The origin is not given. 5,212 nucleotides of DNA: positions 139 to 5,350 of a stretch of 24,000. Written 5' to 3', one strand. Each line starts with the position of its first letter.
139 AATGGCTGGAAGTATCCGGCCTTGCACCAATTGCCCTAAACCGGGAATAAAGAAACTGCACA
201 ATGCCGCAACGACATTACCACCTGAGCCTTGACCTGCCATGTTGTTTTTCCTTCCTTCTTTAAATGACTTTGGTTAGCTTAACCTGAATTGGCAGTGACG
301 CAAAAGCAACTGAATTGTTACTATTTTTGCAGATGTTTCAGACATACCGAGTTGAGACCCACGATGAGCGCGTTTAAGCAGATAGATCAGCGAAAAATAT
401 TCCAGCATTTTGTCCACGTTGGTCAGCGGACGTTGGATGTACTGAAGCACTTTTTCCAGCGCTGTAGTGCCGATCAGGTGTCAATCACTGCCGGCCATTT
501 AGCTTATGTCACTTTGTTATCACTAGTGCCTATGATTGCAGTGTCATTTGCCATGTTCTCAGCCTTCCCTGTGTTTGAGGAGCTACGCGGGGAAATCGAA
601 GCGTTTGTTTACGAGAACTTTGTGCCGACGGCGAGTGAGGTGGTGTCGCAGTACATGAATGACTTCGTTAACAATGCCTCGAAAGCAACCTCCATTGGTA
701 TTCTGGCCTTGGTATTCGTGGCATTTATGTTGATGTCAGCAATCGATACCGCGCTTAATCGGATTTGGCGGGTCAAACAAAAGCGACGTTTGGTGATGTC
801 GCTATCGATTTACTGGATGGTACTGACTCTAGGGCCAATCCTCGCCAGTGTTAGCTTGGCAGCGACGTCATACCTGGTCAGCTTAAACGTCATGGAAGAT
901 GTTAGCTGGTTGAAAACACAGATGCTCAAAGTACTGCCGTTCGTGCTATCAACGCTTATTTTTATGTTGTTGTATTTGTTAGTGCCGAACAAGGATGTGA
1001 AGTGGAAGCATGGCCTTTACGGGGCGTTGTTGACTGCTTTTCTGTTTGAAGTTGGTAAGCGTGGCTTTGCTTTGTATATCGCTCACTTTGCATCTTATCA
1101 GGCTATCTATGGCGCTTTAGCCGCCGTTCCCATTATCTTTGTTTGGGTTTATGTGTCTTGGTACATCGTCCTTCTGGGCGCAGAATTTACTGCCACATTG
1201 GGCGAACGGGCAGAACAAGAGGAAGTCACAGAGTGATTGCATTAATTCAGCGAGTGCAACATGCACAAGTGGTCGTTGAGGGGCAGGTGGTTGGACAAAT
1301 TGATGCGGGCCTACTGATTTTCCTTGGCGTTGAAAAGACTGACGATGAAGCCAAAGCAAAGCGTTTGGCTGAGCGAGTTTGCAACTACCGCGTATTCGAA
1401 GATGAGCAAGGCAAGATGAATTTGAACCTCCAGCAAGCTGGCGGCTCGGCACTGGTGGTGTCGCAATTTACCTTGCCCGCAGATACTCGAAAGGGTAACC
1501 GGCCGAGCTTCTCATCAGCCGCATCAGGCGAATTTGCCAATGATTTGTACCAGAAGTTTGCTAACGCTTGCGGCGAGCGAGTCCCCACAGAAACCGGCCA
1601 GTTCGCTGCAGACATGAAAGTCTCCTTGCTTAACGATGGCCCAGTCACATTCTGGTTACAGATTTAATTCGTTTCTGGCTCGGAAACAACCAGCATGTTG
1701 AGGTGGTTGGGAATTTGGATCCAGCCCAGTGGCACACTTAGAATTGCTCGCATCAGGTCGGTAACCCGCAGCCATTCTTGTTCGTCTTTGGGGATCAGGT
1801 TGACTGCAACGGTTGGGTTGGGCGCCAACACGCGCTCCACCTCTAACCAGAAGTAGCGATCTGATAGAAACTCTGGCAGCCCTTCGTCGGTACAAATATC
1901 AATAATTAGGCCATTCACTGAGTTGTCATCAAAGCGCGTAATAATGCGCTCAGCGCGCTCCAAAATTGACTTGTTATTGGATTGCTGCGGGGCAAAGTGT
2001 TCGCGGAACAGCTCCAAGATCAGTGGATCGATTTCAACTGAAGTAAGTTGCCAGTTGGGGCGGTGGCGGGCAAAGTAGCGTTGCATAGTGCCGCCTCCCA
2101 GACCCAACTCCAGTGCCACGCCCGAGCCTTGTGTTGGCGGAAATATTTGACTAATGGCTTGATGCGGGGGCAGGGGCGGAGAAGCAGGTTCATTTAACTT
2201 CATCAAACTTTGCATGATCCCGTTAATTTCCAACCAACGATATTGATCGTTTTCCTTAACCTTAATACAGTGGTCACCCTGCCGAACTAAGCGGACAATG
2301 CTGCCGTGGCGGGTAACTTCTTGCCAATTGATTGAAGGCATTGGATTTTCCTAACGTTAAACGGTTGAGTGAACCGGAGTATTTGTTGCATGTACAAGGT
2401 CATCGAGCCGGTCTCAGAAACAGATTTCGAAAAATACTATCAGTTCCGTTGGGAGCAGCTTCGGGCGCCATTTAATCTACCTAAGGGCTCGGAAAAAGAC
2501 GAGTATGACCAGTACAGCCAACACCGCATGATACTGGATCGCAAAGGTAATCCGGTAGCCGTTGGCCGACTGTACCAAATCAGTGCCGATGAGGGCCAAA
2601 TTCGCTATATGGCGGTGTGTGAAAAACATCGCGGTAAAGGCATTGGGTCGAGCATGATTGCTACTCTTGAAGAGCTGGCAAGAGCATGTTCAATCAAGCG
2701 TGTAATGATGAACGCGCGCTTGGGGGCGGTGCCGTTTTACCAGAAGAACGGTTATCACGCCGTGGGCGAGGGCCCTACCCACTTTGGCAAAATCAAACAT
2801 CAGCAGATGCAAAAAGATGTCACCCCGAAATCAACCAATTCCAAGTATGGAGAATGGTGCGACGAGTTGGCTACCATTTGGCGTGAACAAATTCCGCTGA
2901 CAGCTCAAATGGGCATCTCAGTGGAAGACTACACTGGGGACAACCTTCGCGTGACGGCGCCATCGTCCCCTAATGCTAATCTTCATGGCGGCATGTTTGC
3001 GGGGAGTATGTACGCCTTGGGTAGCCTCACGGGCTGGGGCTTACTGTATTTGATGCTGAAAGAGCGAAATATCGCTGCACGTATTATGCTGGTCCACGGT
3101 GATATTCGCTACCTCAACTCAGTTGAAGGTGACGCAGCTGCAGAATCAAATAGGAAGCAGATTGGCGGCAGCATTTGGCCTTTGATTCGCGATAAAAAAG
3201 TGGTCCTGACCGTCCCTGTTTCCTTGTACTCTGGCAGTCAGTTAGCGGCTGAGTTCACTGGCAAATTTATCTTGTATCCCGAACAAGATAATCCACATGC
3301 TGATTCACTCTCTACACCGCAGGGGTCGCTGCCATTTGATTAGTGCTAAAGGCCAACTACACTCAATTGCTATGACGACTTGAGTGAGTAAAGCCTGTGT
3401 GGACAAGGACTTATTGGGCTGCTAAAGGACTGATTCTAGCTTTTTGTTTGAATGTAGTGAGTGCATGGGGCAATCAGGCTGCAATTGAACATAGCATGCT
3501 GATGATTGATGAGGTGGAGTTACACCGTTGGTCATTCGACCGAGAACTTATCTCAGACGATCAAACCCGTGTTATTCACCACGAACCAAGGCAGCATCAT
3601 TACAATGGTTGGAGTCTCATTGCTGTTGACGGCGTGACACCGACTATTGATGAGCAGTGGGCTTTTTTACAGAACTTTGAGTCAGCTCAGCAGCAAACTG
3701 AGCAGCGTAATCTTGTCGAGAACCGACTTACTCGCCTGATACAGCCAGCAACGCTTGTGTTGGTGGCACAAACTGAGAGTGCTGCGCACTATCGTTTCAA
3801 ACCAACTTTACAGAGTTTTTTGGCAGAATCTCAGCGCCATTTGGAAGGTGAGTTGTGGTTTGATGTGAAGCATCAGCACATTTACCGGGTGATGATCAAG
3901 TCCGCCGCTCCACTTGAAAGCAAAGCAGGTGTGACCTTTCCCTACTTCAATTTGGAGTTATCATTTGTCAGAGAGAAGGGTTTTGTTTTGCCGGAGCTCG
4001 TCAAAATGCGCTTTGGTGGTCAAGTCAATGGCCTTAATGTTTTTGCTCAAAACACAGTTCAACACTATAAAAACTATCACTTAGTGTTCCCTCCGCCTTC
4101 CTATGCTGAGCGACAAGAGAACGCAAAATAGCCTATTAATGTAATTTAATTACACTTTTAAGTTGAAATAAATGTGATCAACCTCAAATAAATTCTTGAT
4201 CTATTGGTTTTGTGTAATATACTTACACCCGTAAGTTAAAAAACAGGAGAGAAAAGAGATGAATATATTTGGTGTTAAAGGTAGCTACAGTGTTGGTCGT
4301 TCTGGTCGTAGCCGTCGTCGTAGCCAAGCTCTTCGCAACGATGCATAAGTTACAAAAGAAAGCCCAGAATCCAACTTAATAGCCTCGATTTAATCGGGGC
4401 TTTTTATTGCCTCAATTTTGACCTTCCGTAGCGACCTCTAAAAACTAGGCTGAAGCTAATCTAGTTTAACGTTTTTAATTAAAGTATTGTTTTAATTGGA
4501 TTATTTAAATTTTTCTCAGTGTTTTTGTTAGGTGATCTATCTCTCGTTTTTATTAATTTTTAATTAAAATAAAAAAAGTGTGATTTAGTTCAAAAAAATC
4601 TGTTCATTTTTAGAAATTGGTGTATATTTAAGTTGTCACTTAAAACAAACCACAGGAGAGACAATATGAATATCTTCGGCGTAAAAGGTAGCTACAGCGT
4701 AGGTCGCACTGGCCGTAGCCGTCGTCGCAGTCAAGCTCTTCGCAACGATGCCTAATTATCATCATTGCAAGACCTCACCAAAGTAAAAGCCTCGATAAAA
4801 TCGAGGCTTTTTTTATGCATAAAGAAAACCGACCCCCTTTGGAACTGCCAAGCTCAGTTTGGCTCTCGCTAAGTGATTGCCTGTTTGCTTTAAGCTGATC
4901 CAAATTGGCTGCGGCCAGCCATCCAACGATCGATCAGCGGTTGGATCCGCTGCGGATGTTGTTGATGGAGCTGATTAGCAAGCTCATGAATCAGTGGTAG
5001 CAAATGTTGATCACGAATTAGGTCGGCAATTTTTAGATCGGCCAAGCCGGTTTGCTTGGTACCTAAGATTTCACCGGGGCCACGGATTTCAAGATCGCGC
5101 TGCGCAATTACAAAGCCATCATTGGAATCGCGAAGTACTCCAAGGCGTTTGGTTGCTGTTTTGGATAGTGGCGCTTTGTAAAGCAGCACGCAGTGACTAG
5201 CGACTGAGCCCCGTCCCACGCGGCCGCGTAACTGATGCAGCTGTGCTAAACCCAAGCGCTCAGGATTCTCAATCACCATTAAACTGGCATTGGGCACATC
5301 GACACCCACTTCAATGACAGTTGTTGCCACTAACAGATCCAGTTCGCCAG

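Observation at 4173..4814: Tandem pair of unannotated mini-genes for a 29-aa arginine-rich peptide, with a substitution pattern pointing to selection on the protein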

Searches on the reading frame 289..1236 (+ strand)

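Call 38: search_protein_families(library=ncbifam, proteins=[window:289-1236:+], max_evalue=0.00001)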
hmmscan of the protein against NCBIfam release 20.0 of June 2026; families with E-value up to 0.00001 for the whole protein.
window:289-1236:+ (315 aa): 4 families
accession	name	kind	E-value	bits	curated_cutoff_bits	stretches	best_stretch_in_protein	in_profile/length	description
NF002457.0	PRK01637.1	equivalog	1.8e-117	391.8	307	1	39-312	7-282/295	virulence factor BrkB family protein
TIGR00765.1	yihY_not_rbn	subfamily_domain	3.8e-84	282.6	73.15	1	52-306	3-258/259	YihY family inner membrane protein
NF003256.0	PRK04214.1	equivalog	4.4e-79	266.3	500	1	46-305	14-274/412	ribonuclease BN/unknown domain fusion protein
TIGR00766.1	TIGR00766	equivalog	2.3e-11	43.5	213.65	1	67-303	18-259/263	inner membrane protein YhjD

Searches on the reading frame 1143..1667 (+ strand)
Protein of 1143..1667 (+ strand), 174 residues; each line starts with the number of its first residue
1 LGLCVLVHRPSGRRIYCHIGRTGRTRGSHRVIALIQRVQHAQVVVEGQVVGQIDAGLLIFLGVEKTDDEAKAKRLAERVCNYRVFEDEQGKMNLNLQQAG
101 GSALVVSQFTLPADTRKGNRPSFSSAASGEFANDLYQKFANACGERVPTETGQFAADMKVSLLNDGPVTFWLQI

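Call 38: search_protein_families(library=ncbifam, proteins=[window:1143-1667:+], max_evalue=0.00001)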
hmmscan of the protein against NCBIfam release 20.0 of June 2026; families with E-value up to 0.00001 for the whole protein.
window:1143-1667:+ (174 aa): 1 family
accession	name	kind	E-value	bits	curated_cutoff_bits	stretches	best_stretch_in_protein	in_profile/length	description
TIGR00256.1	TIGR00256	equivalog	7.3e-61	204.9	101.5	1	32-173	2-144/146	D-aminoacyl-tRNA deacylase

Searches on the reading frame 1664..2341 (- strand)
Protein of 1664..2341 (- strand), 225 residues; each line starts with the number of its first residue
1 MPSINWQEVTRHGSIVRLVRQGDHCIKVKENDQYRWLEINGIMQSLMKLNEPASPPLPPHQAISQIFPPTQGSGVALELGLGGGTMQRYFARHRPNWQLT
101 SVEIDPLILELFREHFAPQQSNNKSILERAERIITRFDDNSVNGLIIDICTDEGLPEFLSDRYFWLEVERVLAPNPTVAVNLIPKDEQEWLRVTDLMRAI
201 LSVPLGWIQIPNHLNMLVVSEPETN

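Call 38: search_protein_families(library=ncbifam, proteins=[window:1664-2341:-], max_evalue=0.00001)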
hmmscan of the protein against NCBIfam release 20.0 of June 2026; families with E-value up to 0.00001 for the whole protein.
window:1664-2341:- (225 aa): 2 families
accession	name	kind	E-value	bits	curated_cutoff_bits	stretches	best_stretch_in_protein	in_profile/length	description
NF003380.0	PRK04457.1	equivalog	1.4e-16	60.3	304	1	19-216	15-213/265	polyamine aminopropyltransferase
NF037959.1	MFS_SpdSyn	subfamily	1.7e-07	30.3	40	1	39-188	240-391/480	fused MFS/spermidine synthase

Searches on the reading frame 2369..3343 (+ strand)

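Call 38: search_protein_families(library=ncbifam, proteins=[window:2369-3343:+], max_evalue=0.00001)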
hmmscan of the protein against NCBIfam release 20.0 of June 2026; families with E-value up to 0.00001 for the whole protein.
window:2369-3343:+ (324 aa): 5 families
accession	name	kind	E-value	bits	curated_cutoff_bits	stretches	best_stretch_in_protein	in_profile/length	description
TIGR02447.1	yiiD_Cterm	subfamily_domain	5e-35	120.4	97.1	1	170-303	1-137/138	putative thioesterase domain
NF005921.0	PRK07922.1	equivalog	3.5e-08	33.3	180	1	57-136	53-130/170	amino-acid N-acetyltransferase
NF005840.0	PRK07757.1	equivalog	7.9e-07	29.1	154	1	53-133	44-122/153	N-acetyltransferase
TIGR01575.1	rimI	equivalog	8.4e-07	29.2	86.4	1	39-134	18-117/132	ribosomal protein S18-alanine N-acetyltransferase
NF040501.1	resist_ArsN2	equivalog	1.2e-06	28.2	125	1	58-133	32-105/133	arsenic resistance N-acetyltransferase ArsN2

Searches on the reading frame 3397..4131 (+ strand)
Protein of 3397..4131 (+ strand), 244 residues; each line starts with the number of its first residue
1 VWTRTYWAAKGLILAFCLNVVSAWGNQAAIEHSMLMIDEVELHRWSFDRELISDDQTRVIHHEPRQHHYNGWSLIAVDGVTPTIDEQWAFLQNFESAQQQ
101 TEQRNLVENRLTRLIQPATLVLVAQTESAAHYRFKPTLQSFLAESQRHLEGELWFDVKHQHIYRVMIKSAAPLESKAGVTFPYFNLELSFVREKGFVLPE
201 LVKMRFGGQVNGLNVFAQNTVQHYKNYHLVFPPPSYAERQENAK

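Call 7: search_protein_families(library=pfam, proteins=[window:3397-4131:+], max_evalue=1)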
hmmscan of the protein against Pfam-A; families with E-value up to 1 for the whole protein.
window:3397-4131:+ (244 aa): 1 family
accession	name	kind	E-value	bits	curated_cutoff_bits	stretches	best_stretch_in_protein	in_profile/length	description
PF12404.13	DUF3663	-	0.033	14.6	25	1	39-96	26-76/77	Peptidase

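Call 8: search_protein_families(library=ncbifam, proteins=[window:3397-4131:+], max_evalue=1)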
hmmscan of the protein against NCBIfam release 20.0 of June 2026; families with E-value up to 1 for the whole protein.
window:3397-4131:+ (244 aa): 1 family
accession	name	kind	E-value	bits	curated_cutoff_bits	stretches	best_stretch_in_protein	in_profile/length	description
NF003450.0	PRK05015.1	equivalog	0.017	13.8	437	1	23-102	17-86/429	aminopeptidase PepB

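Call 15: find_encoding_contigs(protein=window:3397-4131:+, flank=2000, max_places=4)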
Protein window:3397-4131:+ (244 aa): no gene with exactly this product is on record in the collection.

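Call 60: find_homologous_proteins(query=window:3397-4131:+, max_evalue=0.001)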
Query window:3397-4131:+ (244 aa): 3 proteins with E <= 0.001 among 154 candidates.
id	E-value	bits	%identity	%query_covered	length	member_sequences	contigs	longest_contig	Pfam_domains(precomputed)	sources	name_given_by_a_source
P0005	2.3e-138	478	100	86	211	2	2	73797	-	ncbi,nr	ncbi:hypothetical protein [Neiella marina]|nr:hypothetical protein [Neiella marina]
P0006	4.6e-112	391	81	86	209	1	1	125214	-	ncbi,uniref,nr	ncbi:hypothetical protein IC617_12080 [Neiella sp. HB171785]|uniref:Uncharacterized protein n=1 Tax=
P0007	2.4e-85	304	58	98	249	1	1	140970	-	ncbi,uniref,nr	ncbi:hypothetical protein K0504_08985 [Neiella marina]|uniref:Uncharacterized protein n=1 Tax=Neiell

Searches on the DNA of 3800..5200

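Call 3: search_rna_families(source=window, start=3800, end=5200, threshold=evalue, max_evalue=1, show_alignments=3)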
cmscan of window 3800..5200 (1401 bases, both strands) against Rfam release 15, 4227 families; matches with E-value up to 1: 4.
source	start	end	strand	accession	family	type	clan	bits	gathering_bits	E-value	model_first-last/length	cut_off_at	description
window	4767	4817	+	RF02432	SpF25_sRNA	Gene; sRNA;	-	25.7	48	0.15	1-102/102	no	Streptococcus sRNA SpF25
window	4781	4840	-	RF00042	CopA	Gene; antisense;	-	22.8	60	0.29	1-92/92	no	CopA-like RNA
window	4752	4814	+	RF02891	AgrB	Gene; antisense;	-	22.2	40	0.59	1-84/84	no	ArsR-gov region gene B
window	4787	4843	-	RF02236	asX2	Gene; sRNA;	-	19.5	70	0.57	1-87/87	no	Xanthomonas sRNA asX2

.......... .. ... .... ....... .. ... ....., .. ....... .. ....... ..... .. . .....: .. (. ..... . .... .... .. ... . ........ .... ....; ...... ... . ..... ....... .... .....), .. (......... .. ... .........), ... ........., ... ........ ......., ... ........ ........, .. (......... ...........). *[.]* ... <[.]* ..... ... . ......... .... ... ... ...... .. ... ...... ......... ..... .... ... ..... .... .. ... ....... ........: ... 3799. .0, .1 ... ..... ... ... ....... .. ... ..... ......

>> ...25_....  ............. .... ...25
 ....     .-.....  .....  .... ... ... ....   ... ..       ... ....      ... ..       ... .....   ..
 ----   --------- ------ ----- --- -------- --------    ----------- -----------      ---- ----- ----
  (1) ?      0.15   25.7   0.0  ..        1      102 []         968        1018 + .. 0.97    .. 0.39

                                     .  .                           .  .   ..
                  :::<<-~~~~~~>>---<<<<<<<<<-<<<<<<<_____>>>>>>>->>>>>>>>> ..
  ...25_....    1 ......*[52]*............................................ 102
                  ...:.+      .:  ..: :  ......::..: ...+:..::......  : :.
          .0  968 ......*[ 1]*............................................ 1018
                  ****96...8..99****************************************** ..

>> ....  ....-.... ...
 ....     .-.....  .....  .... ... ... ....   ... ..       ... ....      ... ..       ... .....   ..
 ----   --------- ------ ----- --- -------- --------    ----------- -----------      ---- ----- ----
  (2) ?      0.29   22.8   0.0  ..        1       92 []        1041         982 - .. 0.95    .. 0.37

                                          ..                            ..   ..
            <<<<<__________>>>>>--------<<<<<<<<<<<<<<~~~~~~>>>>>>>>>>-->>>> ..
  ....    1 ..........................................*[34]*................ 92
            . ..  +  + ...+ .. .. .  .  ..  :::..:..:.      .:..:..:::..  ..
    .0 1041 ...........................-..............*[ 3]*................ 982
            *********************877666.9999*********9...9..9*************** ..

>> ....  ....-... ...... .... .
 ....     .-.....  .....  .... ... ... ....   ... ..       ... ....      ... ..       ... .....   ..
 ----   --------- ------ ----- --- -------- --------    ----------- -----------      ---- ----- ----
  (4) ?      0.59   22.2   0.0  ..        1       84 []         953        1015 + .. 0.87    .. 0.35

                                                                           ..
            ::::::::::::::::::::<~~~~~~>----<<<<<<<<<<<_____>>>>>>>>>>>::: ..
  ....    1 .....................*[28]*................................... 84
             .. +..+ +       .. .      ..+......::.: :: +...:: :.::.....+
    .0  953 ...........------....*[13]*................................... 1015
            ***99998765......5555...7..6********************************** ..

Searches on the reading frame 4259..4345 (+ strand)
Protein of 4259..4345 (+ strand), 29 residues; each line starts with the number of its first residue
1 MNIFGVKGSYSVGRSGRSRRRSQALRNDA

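Call 7: search_protein_families(library=pfam, proteins=[window:4259-4345:+], max_evalue=1)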
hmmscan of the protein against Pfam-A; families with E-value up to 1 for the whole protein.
seq(29 aa): 0 families

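Call 8: search_protein_families(library=ncbifam, proteins=[window:4259-4345:+], max_evalue=1)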
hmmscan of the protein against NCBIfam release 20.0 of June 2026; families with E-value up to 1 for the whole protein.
seq(29 aa): 0 families

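Call 11: list_cluster_members(proteins=[window:4259-4345:+, window:4666-4752:+])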
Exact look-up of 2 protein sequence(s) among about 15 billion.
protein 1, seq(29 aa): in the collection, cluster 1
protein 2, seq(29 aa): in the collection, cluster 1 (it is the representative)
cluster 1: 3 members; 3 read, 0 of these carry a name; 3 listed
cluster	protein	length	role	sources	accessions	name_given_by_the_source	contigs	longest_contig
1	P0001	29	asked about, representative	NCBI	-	-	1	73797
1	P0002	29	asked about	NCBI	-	-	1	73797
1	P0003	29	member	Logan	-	-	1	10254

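Call 56: search_solved_structures(query=window:4259-4345:+, max_evalue=10, show_alignments=5)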
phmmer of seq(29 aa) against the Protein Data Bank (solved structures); distinct sequences matched with E-value up to 10: 0.

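Call 57: search_protein_families(library=phrogs, proteins=[window:4259-4345:+], max_evalue=10)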
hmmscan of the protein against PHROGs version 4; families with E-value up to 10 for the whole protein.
seq(29 aa): 0 families

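Call 58: search_protein_families(library=pfam, proteins=[window:4259-4345:+], max_evalue=10)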
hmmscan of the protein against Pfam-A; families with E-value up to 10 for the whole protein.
seq(29 aa): 0 families

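Call 81: search_dna_similar(query=window:4259-4345:+, collection=plasmids, mode=protein, max_evalue=1, max_rows=10)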
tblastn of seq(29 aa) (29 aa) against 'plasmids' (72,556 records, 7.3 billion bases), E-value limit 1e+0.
No match.

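Call 82: search_dna_similar(query=window:4259-4345:+, collection=phages, mode=protein, max_evalue=1, max_rows=10)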
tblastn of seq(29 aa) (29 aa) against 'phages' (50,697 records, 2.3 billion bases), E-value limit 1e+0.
No match.

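Call 84: search_solved_structures(query=A6, max_evalue=10, show_alignments=3)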
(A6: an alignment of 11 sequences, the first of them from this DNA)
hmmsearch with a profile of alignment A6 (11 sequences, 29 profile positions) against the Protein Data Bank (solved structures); distinct sequences matched with E-value up to 10: 1.
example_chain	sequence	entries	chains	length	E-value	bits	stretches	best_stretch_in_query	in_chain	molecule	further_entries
8aa4_A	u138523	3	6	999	1.4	12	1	5-18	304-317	SusC homolog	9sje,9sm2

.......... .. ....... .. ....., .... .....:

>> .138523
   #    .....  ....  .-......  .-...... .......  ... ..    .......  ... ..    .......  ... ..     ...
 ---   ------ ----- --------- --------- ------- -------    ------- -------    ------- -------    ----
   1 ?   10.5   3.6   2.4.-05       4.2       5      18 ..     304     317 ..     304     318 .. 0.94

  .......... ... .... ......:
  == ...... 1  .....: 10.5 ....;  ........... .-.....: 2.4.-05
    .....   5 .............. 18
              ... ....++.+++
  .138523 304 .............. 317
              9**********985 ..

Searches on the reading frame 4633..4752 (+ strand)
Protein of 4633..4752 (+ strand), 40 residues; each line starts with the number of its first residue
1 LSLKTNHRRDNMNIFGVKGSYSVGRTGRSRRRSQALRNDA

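Call 10: find_homologous_proteins(query=window:4633-4752:+, max_evalue=10)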
Query seq(40 aa) (40 aa): 1 proteins with E <= 10 among 1 candidates.
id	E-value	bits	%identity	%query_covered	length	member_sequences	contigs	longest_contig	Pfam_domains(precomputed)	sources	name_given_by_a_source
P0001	9.6e-10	54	100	73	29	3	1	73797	-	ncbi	-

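Call 41: search_protein_representatives(alignment_id=A4)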
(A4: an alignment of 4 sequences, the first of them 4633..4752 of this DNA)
Query: 4 sequences, 29 profile positions. Proteins with E-value up to 0.001 (for the whole library): 2; up to 1e-10: 1; up to 1e-30: 0. The best 2 are listed.
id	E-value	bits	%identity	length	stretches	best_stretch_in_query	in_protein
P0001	4.9e-19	83.9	-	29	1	1-29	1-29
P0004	3.4e-04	36.4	-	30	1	1-21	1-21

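Call 44: find_encoding_contigs(protein=P0004, flank=5000, max_places=6)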
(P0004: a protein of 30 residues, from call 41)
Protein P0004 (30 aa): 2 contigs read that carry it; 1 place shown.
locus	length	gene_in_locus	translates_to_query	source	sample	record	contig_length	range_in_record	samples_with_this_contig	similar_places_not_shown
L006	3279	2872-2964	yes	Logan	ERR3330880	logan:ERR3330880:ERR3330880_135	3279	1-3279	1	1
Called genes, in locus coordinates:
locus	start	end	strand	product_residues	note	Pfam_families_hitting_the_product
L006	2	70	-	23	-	?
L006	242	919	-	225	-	-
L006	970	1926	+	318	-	PF00583:Acetyltransf_1, PF13673:Acetyltransf_10, PF13508:Acetyltransf_7, PF09500:YiiD_C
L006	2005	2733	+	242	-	-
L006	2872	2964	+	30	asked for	-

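Call 45: list_cluster_members(proteins=[P0004, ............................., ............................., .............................])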
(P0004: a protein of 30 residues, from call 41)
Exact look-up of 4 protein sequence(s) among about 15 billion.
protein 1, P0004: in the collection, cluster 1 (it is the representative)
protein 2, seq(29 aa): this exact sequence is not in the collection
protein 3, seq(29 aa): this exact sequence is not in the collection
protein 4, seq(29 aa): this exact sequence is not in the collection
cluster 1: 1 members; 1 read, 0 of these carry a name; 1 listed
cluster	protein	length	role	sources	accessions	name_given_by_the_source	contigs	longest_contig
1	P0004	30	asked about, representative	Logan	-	-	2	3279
